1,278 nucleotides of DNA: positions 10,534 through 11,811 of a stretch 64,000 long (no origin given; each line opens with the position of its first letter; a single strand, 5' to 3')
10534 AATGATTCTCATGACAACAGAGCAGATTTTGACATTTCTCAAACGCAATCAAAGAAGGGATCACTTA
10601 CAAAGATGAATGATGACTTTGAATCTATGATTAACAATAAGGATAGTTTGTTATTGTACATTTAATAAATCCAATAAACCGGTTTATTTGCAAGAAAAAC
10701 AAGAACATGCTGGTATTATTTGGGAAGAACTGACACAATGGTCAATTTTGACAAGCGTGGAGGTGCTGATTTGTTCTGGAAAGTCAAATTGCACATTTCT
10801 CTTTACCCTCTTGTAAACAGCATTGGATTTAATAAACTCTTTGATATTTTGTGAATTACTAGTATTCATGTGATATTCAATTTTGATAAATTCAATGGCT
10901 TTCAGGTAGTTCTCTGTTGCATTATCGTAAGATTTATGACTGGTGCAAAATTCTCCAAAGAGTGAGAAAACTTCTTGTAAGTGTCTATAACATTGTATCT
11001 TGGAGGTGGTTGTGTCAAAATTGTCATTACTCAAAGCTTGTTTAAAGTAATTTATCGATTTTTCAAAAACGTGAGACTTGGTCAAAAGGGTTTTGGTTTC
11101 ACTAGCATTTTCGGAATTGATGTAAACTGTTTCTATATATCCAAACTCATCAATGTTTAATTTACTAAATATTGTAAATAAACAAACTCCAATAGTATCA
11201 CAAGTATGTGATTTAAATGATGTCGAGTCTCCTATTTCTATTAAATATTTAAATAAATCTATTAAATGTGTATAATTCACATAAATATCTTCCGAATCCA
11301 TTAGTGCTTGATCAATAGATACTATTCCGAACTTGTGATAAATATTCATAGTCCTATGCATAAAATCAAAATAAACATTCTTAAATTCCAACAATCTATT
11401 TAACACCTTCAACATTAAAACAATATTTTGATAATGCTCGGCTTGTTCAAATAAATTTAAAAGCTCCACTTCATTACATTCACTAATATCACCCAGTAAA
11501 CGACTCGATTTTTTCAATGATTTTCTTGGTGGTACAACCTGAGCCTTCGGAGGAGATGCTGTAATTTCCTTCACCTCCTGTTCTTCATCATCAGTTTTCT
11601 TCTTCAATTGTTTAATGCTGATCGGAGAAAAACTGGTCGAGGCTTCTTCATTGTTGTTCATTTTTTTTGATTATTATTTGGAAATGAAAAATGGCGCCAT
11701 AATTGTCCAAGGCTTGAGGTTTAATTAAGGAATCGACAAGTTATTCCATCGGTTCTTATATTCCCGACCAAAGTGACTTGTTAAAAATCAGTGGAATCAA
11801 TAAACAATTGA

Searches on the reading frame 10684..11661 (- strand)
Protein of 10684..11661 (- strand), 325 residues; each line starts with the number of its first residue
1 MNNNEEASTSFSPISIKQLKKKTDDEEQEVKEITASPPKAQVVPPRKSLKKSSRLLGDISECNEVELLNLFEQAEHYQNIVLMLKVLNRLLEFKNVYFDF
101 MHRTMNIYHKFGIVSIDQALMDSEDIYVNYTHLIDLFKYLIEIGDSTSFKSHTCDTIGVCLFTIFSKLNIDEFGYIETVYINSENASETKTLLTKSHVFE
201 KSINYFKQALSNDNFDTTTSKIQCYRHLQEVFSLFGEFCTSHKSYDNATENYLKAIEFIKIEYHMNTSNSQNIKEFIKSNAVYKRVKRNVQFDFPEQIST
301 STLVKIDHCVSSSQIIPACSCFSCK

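Call 6: search_protein_families(library=pfam, proteins=[window:10684-11661:-])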
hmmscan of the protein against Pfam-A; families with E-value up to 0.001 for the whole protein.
window:10684-11661:- (325 aa): 0 families

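Call 31: search_solved_structures(query=window:10684-11661:-, max_evalue=1)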
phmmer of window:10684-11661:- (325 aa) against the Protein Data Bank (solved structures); distinct sequences matched with E-value up to 1: 7.
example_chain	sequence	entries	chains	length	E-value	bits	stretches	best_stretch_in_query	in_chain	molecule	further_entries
6pup_A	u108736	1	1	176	0.072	15.7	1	143-216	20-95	Wybutosine biosynthesis protein Tyw1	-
7uzy_J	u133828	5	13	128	0.089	15.4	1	217-291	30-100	CRISPR system Cms protein Csm2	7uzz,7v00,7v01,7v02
6puq_A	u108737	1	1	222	0.09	15.4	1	143-215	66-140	Wybutosine biosynthesis protein Tyw1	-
8do6_C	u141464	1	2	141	0.097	15.3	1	217-291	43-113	CRISPR system Cms protein Csm2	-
6nbu_A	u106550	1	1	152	0.1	15.2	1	217-291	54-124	CRISPR-associated protein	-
6ae1_A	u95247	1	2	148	0.14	14.8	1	217-291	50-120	CRISPR-associated protein, TM1810 family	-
9gzg_A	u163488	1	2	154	0.32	13.6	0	227-258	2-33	Engineered CTPR protein with glutamic acids for conductivity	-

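Call 78: predict_structure(protein=window:10684-11661:-)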
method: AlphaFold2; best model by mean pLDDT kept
length: 325 residues; sequences in the alignment: 1
mean_pLDDT: 42.7   pTM: 0.25
mean pLDDT of the five models: 42.7, 39.9, 37.5, 34.2, 33.9
residues with pLDDT >= 90: 0; 70-90: 7; 50-70: 53; < 50: 265
segments of 3 or more residues with pLDDT < 50: 1-56, 78-81, 94-232, 234-257, 259-274, 296-298, 312-325
pLDDT, mean of each block of 10 residues (from residue 1): 31 33 42 33 29 47 70 58 54 45 43 34 32 45 39 42 39 27 30 34 44 39 45 47 42 48 45 50 54 50 51 44 39
secondary structure, 60 per line:
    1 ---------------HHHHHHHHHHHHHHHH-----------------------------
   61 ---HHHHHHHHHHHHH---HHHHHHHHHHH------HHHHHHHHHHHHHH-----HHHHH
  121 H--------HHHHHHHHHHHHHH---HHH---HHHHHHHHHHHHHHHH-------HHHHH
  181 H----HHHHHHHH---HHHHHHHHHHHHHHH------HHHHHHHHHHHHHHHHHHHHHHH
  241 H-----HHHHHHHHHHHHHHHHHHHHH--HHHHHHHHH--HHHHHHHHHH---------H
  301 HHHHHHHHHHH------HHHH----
elements in order: H16-31 H64-76 H80-90 H97-110 H116-121 H130-143 H153-168 H176-181 H186-193 H197-211 H218-241 H247-267 H270-278 H281-290 H300-311 H318-321
